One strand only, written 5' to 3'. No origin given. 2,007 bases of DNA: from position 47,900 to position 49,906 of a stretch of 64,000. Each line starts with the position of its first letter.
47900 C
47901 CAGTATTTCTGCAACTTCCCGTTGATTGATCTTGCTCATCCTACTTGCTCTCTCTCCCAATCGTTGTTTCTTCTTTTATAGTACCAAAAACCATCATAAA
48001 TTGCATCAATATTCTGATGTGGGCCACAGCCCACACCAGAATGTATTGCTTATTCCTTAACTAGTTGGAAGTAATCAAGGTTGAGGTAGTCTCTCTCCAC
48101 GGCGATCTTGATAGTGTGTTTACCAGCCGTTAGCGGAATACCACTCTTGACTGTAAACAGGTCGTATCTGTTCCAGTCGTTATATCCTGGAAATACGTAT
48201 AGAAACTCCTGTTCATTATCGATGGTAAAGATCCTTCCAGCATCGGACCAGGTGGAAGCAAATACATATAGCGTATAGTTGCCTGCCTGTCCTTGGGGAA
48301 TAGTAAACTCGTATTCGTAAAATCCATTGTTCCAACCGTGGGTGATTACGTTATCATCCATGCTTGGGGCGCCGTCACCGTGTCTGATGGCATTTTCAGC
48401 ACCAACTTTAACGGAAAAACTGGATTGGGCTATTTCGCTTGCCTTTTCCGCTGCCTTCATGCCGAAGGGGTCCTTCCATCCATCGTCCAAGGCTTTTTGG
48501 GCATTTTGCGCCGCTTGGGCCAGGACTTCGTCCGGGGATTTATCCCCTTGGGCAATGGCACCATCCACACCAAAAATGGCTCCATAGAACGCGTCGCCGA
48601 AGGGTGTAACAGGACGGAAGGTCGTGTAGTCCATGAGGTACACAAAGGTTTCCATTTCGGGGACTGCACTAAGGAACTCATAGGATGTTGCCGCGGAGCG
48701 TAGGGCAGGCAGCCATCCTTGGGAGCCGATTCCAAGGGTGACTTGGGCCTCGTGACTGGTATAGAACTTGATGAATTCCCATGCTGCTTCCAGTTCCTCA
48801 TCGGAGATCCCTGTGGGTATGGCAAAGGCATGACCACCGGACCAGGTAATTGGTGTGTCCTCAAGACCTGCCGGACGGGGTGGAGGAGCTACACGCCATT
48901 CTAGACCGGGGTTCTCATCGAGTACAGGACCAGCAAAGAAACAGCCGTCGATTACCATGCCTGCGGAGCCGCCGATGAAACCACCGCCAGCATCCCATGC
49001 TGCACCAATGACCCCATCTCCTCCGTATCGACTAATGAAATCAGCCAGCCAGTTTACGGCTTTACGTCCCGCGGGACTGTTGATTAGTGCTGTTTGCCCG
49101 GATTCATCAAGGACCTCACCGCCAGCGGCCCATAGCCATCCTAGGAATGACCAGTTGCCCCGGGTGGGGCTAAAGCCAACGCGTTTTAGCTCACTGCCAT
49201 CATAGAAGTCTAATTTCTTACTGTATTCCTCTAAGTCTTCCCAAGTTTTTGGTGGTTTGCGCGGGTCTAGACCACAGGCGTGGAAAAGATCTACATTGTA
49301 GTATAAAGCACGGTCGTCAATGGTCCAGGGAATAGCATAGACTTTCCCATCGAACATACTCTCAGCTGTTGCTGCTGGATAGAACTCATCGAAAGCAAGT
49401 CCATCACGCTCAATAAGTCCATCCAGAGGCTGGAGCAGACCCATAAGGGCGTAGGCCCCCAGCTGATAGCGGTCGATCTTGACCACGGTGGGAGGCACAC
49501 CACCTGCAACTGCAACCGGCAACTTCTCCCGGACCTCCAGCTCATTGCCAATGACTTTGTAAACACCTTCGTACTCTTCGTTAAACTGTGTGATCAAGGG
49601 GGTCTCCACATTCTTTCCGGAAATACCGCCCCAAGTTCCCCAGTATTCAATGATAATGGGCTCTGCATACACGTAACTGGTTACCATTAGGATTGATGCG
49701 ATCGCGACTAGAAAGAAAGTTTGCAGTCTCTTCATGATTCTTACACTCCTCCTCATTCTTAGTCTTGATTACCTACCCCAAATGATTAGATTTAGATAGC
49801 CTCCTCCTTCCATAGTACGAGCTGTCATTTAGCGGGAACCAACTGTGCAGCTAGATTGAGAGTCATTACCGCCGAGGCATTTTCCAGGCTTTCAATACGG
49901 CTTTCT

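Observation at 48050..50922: Secreted sugar-binding protein fused to a CBM6-like module, next to a GH76 mannanase and a LacI regulator, with no adjacent permeases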

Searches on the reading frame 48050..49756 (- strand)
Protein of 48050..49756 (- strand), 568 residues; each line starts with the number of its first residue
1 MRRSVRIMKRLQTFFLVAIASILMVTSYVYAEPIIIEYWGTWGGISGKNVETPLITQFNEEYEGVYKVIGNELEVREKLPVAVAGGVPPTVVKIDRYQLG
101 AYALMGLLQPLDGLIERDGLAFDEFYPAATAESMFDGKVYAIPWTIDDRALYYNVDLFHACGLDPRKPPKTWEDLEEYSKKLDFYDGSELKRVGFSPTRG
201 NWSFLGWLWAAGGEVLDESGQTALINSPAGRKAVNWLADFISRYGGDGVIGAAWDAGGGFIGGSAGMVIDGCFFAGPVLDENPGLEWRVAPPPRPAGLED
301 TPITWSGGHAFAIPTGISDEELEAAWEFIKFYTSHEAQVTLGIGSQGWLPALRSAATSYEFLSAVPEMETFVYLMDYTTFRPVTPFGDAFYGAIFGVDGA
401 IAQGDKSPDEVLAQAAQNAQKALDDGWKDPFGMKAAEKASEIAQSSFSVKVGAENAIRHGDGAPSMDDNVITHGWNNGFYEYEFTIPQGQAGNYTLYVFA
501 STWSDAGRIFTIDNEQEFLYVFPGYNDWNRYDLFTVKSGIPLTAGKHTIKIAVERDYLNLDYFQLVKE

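Call 3: search_protein_families(library=pfam, proteins=[window:48050-49756:-], max_evalue=0.01)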
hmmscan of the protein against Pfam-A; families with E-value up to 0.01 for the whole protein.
window:48050-49756:- (568 aa): 2 families
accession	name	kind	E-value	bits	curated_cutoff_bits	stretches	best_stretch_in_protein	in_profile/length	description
PF13416.11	SBP_bac_8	-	6.4e-35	121.7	27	1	54-365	2-274/279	Bacterial extracellular solute-binding protein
PF01547.30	SBP_bac_1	-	2.5e-32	113.5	26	1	56-338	15-306/307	Bacterial extracellular solute-binding protein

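Call 7: find_homologous_proteins(query=window:48050-49756:-)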
Query window:48050-49756:- (568 aa): 49 proteins with E <= 0.001 among 8000 candidates.
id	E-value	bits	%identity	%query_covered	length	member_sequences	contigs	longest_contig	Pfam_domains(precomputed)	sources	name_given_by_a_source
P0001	0.0e+0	1304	100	99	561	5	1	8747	PF13416.12,PF01547.31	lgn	-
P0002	1.0e-223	762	57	99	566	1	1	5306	PF13416.12,PF01547.31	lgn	-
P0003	2.4e-141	490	55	70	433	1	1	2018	PF13416.12,PF01547.31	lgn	-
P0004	8.6e-136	472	50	74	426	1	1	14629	PF13416.12,PF01547.31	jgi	-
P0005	3.7e-120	420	48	74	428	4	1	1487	PF13416.12,PF01547.31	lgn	-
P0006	1.0e-118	416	45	74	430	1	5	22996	PF13416.12,PF01547.31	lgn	-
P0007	1.0e-115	406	46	74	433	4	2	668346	PF13416.12,PF01547.31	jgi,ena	-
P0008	3.9e-111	391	47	73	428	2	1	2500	PF13416.12,PF01547.31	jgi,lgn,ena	-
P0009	2.1e-106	375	45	74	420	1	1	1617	PF13416.12,PF01547.31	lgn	-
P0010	4.3e-106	374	48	65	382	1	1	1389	PF13416.12,PF01547.31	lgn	-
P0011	2.1e-105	372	44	74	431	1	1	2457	PF13416.12,PF01547.31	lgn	-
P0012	5.1e-95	337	42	72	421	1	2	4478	PF13416.12,PF01547.31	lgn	-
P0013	2.1e-94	335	45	67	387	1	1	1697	PF13416.12,PF01547.31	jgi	jgi:ABC-type glycerol-3-phosphate transport system substrate-binding protein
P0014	6.3e-94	334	41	74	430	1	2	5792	PF13416.12,PF01547.31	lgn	-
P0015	2.1e-88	316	41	72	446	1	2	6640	PF13416.12,PF01547.31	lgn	-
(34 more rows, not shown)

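Call 8: find_encoding_contigs(protein=P0002, flank=10000, max_places=3)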
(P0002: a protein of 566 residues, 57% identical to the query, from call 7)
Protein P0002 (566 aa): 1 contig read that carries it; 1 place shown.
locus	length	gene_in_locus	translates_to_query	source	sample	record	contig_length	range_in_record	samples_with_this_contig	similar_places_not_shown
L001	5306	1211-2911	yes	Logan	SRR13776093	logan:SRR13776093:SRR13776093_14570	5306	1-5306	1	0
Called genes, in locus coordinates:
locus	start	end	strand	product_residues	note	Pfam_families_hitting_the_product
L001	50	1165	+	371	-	PF03663:Glyco_hydro_76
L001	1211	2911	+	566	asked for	PF01547:SBP_bac_1, PF13416:SBP_bac_8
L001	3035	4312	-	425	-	PF18082:NAT_N, PF18164:GNAT_C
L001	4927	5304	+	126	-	?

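Call 9: find_encoding_contigs(protein=P0007, flank=10000, max_places=3)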
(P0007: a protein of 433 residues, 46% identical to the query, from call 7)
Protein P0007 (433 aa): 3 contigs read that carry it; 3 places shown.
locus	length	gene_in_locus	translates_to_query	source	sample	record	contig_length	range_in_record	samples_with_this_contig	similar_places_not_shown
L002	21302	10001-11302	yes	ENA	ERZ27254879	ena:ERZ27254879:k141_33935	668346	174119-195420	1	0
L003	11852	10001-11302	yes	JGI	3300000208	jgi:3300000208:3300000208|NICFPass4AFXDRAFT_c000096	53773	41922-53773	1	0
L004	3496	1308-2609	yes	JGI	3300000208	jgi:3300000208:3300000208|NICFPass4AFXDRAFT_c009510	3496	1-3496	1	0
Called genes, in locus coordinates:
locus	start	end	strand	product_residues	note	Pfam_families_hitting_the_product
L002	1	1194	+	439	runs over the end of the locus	PF01547:SBP_bac_1, PF13416:SBP_bac_8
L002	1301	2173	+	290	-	-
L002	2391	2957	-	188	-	PF18899:DUF5655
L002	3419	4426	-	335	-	PF01263:Aldose_epim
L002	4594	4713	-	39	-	-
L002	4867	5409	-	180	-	PF13302:Acetyltransf_3, PF13420:Acetyltransf_4 (weak)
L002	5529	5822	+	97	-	-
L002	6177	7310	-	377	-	PF04166:PdxA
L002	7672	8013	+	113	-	PF04930:FUN14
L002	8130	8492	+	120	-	PF00269:SASP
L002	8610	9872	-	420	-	PF00392:GntR, PF00532:Peripla_BP_1, PF13407:Peripla_BP_4, PF13377:Peripla_BP_3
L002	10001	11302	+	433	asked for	PF01547:SBP_bac_1, PF13416:SBP_bac_8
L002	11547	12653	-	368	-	PF00266:Aminotran_5, PF00155:Aminotran_1_2 (faint)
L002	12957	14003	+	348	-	PF01408:GFO_IDH_MocA, PF02894:GFO_IDH_MocA_C, PF22725:GFO_IDH_MocA_C3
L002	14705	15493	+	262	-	PF00005:ABC_tran, PF02463:SMC_N (faint), PF13304:AAA_21 (faint)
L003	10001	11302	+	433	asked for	PF01547:SBP_bac_1, PF13416:SBP_bac_8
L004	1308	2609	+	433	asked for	PF01547:SBP_bac_1, PF13416:SBP_bac_8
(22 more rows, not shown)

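Call 10: find_encoding_contigs(protein=P0004, flank=10000, max_places=3)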
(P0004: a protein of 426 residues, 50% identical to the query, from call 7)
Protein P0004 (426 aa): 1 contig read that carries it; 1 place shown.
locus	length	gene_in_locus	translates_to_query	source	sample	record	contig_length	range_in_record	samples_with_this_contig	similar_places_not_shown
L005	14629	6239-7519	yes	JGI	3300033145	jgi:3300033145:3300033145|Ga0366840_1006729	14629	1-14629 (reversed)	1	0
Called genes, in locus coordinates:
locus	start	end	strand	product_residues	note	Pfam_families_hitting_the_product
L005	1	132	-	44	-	?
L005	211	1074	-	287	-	PF04794:YdjC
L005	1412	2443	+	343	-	PF01408:GFO_IDH_MocA, PF22725:GFO_IDH_MocA_C3, PF02894:GFO_IDH_MocA_C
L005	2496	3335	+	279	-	PF01261:AP_endonuc_2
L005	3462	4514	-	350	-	PF12715:Abhydrolase_7, PF22244:GCE_fung (faint)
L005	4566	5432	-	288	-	PF04951:Peptidase_M55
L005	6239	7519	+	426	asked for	PF01547:SBP_bac_1, PF13416:SBP_bac_8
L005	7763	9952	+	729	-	PF00326:Peptidase_S9 (faint)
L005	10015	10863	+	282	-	PF01261:AP_endonuc_2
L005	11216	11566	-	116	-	-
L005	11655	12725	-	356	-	PF00107:ADH_zinc_N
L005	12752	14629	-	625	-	?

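Call 12: find_related_loci(query=A1, collection=genome_contigs, flank=10000)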
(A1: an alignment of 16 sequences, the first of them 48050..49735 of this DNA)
Query A1 (561 aa) in genome_contigs; peptide patterns used: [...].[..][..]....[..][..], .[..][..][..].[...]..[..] (x = any residue, [..] = any of these).
52 stretches matched a pattern; 11 encode a relative of the query (tblastn E <= 1e-3); 11 distinct loci.
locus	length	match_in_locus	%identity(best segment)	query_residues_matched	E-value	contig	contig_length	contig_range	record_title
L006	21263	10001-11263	48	2-420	3e-120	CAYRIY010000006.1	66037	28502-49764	MAG TPA_asm: uncultured Clostridia bacterium isolate SRP268622_co1_581 genome assembly, contig: NODE_714_length_66037_co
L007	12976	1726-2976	45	4-420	1e-107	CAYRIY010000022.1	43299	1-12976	MAG TPA_asm: uncultured Clostridia bacterium isolate SRP268622_co1_581 genome assembly, contig: NODE_1598_length_43299_c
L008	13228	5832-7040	37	15-421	4e-74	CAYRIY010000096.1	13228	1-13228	MAG TPA_asm: uncultured Clostridia bacterium isolate SRP268622_co1_581 genome assembly, contig: NODE_10858_length_13228_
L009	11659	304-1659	31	1-423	3e-55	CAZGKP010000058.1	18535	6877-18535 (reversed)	MAG TPA_asm: uncultured Candidatus Sumerlaeota bacterium isolate binchicken_co100_147 genome assembly, contig: NODE_4637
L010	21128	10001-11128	32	70-417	5e-52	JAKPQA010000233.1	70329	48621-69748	MAG: Armatimonadota bacterium isolate JPNA_maxbin.160 k141_601533, whole genome shotgun sequence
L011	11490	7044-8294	31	25-417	9e-51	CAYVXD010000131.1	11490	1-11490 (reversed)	MAG TPA_asm: uncultured Candidatus Sumerlaeota bacterium isolate binchicken_co34_487 genome assembly, contig: NODE_9756_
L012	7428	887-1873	32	24-346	1e-46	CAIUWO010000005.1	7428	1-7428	MAG: Candidatus Hydrogenedentes bacterium isolate Loclat_bin-18389 genome assembly, contig: bin-18389:0005/1056, whole g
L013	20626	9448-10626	31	70-404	3e-45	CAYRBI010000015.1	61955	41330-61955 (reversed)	MAG TPA_asm: uncultured bacterium isolate binchicken_co66_130 genome assembly, contig: NODE_893_length_61955_cov_9.83786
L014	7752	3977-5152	32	60-417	2e-43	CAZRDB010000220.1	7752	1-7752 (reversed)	MAG TPA_asm: uncultured Armatimonadia bacterium isolate binchicken_co26_97 genome assembly, contig: NODE_10819_length_77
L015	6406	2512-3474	30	25-339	6e-39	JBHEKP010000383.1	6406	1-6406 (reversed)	MAG: Candidatus Hydrogenedentales bacterium isolate bin.207 k141_5908380, whole genome shotgun sequence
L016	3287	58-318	35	250-339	4e-9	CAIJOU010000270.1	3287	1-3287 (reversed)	MAG: Candidatus Hydrogenedentes bacterium isolate MJ-2014_bin-0815 genome assembly, contig: bin-0815:270/967, whole geno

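Call 21: search_solved_structures(query=A1, max_evalue=0.001)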
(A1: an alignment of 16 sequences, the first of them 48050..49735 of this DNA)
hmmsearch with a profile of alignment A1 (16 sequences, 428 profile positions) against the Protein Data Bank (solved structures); distinct sequences matched with E-value up to 0.001: 552 (the best 60 are shown).
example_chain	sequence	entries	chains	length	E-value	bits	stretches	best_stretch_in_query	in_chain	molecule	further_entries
5ci5_A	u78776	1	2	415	5e-53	183.5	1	41-419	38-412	Extracellular solute-binding protein family 1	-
1eu8_A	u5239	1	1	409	3.6e-43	151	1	36-417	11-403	TREHALOSE/MALTOSE BINDING PROTEIN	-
8art_A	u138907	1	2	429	6.8e-43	150.1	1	21-395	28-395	Putative secreted maltose-binding protein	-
3k01_A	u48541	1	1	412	5.7e-42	147.1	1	29-411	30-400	Acarbose/maltose binding protein GacH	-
3jzj_A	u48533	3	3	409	6.2e-42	147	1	29-411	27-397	Acarbose/maltose binding protein GacH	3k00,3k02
4qrz_A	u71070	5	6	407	1.3e-41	145.9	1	44-414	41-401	ABC-TYPE SUGAR TRANSPORTER | ABC transporter, substrate binding protein (Sugar)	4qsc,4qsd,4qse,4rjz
4r9f_A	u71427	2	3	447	5.2e-41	143.9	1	67-416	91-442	MBP1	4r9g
6dtq_A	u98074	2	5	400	1.1e-40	142.9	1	33-419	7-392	maltose-binding protein MalE3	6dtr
7bvt_A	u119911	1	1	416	9.3e-40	139.8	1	26-421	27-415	Hypothetical sugar ABC-transporter sugar binding protein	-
4mfi_A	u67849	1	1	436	4.4e-39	137.6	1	29-374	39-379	Sn-glycerol-3-phosphate ABC transporter substrate-binding protein UspB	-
6r1b_B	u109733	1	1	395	4.8e-39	137.5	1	29-374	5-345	Putative Sn-glycerol-3-phosphate-binding lipoprotein UgpB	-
6r1b_A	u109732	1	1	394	4.9e-39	137.4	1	29-374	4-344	Putative Sn-glycerol-3-phosphate-binding lipoprotein UgpB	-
6r1b_D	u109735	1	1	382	1.2e-37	132.9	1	29-351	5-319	Putative Sn-glycerol-3-phosphate-binding lipoprotein UgpB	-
6r1b_C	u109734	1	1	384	1.2e-37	132.9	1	29-351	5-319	Putative Sn-glycerol-3-phosphate-binding lipoprotein UgpB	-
9xf5_A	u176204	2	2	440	3.9e-37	131.2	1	22-416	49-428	ABC transporter substrate-binding protein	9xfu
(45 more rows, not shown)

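Call 25: predict_structure(alignment_id=A1)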
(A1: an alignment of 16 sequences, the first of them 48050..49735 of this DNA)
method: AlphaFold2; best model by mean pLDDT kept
length: 561 residues; sequences in the alignment: 16
mean_pLDDT: 85.9   pTM: 0.72
mean pLDDT of the five models: 85.9, 85.7, 85.4, 84.7, 82.9
residues with pLDDT >= 90: 297; 70-90: 198; 50-70: 47; < 50: 19
segments of 3 or more residues with pLDDT < 50: 447-464
pLDDT, mean of each block of 10 residues (from residue 1): 71 67 78 88 95 95 87 77 92 85 97 94 90 95 96 96 97 94 91 92 95 90 97 90 84 90 92 89 97 92 94 97 96 92 96 94 93 82 86 91 96 87 58 61 57 35 49 81 89 83 87 84 77 92 82 78 84
secondary structure, 60 per line:
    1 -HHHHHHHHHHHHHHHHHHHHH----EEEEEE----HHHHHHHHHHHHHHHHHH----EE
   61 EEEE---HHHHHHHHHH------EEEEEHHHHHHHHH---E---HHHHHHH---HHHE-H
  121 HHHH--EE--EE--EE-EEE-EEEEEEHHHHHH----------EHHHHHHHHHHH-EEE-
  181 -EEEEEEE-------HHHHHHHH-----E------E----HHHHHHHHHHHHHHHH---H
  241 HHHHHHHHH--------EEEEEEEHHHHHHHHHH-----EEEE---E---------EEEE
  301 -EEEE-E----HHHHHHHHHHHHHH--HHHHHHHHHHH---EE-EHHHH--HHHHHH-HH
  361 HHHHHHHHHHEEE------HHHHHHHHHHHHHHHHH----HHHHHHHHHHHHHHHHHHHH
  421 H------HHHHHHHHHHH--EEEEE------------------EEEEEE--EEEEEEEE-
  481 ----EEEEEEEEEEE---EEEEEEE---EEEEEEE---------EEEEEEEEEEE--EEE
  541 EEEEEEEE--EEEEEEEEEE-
elements in order: H2-22 E27-32 H37-54 E59-64 H68-77 E84-88 H89-97 H105-111 H120-124 E138-140 E142-147 H148-153 H165-175 E177-179 E182-188 H196-203 H221-236 H240-249 E258-264 H265-274 E280-283 E297-300 E302-305 H312-325 H328-338 H346-349 H352-357 H359-370 E371-373 H380-396 H401-421 H428-438 E441-445 E464-469 E472-479 E485-495 E499-505 E509-515 E525-535 E538-548 E551-560
